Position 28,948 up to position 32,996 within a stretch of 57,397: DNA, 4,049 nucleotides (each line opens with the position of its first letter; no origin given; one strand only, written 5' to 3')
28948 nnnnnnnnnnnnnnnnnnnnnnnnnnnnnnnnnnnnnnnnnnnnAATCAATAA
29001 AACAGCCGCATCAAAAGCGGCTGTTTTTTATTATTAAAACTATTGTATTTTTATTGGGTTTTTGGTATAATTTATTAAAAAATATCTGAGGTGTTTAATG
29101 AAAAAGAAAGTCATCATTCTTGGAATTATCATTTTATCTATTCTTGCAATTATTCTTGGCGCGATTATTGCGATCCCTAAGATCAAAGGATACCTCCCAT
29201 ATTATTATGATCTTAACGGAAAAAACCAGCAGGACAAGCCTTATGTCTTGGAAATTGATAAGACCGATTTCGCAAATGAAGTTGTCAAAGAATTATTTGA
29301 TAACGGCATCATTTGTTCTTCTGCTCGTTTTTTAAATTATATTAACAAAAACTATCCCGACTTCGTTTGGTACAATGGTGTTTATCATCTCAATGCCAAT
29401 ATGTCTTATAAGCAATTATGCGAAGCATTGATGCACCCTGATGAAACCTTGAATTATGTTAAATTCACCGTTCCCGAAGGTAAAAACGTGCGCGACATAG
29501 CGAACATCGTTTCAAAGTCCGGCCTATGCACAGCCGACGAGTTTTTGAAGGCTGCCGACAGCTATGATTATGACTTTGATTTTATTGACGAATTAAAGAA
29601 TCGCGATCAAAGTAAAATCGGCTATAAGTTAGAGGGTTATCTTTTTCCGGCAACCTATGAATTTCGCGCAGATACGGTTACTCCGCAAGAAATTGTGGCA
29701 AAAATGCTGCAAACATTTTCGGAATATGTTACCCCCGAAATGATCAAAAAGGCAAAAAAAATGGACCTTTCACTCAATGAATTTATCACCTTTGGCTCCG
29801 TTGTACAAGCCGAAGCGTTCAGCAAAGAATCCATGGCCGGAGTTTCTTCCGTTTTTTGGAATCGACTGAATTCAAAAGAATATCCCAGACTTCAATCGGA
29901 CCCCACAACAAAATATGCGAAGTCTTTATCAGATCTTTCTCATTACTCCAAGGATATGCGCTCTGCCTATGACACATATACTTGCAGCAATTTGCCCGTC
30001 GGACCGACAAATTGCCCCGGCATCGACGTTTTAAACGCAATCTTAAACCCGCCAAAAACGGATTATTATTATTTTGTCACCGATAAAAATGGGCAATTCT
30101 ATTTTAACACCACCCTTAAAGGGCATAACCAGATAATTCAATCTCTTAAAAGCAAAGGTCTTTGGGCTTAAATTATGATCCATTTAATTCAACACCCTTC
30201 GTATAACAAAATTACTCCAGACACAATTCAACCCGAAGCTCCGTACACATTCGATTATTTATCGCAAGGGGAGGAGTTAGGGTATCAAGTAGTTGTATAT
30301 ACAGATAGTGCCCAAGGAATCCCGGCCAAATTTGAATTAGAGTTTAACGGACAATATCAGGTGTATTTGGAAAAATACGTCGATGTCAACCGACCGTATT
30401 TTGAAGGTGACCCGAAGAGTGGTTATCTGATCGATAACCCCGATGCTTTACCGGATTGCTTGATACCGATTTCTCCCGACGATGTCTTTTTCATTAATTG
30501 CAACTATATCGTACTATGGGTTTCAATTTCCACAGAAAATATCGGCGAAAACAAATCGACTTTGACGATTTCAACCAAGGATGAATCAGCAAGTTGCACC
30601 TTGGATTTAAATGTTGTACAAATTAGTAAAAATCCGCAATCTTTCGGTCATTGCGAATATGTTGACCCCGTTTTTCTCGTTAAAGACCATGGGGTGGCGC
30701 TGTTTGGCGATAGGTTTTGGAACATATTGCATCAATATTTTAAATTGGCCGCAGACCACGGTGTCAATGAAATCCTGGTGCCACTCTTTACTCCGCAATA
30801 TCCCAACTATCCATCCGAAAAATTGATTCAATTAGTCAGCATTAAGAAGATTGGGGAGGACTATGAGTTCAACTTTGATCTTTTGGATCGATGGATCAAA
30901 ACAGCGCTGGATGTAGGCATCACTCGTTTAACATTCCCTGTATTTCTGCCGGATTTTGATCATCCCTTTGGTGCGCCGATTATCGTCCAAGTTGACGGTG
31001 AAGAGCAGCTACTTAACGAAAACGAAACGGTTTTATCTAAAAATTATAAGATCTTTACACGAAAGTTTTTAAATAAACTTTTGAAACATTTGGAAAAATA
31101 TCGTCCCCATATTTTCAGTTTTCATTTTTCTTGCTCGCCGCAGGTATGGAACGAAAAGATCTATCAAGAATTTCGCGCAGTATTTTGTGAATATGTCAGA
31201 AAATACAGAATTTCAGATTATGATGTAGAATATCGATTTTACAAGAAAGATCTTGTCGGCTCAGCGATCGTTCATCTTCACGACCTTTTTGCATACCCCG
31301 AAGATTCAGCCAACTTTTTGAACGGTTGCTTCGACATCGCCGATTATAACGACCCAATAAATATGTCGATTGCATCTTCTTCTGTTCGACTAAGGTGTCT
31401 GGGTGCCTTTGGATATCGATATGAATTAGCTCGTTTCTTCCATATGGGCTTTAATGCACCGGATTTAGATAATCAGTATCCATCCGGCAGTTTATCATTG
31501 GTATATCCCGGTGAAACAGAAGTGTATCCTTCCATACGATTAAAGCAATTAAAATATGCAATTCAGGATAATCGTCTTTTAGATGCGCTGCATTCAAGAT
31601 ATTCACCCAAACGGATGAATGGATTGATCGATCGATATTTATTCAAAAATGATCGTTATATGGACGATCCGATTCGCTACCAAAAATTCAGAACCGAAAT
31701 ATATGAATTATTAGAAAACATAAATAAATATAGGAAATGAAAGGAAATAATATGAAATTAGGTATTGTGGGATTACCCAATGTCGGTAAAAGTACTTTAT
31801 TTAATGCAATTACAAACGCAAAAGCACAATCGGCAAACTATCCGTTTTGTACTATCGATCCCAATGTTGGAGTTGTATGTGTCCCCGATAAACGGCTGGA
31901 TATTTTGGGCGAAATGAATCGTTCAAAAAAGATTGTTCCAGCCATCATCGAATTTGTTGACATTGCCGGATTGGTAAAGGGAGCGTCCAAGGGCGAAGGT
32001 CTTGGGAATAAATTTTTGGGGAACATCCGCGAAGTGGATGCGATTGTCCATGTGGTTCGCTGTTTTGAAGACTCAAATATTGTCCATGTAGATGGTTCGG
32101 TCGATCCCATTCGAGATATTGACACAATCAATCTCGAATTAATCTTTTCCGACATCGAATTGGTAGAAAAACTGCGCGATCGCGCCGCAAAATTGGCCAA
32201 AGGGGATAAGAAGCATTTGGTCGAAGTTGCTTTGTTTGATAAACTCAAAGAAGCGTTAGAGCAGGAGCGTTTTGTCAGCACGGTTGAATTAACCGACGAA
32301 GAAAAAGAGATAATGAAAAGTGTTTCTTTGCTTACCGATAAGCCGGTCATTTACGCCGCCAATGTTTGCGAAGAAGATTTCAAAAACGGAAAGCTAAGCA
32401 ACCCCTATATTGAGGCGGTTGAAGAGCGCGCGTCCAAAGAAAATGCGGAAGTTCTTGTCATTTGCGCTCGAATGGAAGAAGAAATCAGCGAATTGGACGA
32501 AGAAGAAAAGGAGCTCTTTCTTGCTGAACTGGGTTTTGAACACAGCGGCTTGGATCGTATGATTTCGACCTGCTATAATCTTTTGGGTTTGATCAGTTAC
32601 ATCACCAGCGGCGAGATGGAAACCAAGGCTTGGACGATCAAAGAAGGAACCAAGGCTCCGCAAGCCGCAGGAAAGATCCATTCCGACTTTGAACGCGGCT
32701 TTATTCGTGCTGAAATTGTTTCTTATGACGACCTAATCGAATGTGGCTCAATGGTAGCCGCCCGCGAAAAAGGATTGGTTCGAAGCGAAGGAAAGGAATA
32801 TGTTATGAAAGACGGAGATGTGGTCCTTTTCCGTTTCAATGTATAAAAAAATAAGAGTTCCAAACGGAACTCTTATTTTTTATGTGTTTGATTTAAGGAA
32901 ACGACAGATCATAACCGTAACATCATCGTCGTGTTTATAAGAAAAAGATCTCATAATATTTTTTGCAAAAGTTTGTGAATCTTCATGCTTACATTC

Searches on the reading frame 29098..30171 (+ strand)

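Call 24: search_protein_families(library=pfam, proteins=[window:29098-30171:+], max_evalue=0.0001)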
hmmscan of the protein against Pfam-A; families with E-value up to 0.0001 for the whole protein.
window:29098-30171:+ (357 aa): 1 family
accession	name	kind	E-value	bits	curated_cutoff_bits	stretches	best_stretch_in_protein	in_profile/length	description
PF02618.21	YceG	-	5.8e-65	219.9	32.4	1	52-348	2-274/275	YceG-like family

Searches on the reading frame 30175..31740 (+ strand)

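Call 24: search_protein_families(library=pfam, proteins=[window:30175-31740:+], max_evalue=0.0001)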
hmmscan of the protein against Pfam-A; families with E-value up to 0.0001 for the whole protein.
window:30175-31740:+ (521 aa): 1 family
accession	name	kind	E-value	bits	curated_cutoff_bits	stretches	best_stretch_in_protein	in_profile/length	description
PF13320.12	GH123_cat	-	6.1e-32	111.7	23.1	1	168-471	7-323/324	Glycoside hydrolase 123, catalytic domain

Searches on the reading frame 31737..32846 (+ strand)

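Call 24: search_protein_families(library=pfam, proteins=[window:31737-32846:+], max_evalue=0.0001)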
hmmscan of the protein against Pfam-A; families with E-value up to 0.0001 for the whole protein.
window:31737-32846:+ (369 aa): 3 families
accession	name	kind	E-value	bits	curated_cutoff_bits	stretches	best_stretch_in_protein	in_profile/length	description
PF06071.19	YchF-GTPase_C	-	3.5e-38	130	27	1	285-368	1-84/84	Protein of unknown function (DUF933)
PF01926.29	MMR_HSR1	-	7.6e-24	84.5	21.9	1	8-112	2-86/113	50S ribosome-binding GTPase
PF02421.24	FeoB_N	-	1.4e-09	38.1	27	1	8-56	3-51/156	Ferrous iron transport protein B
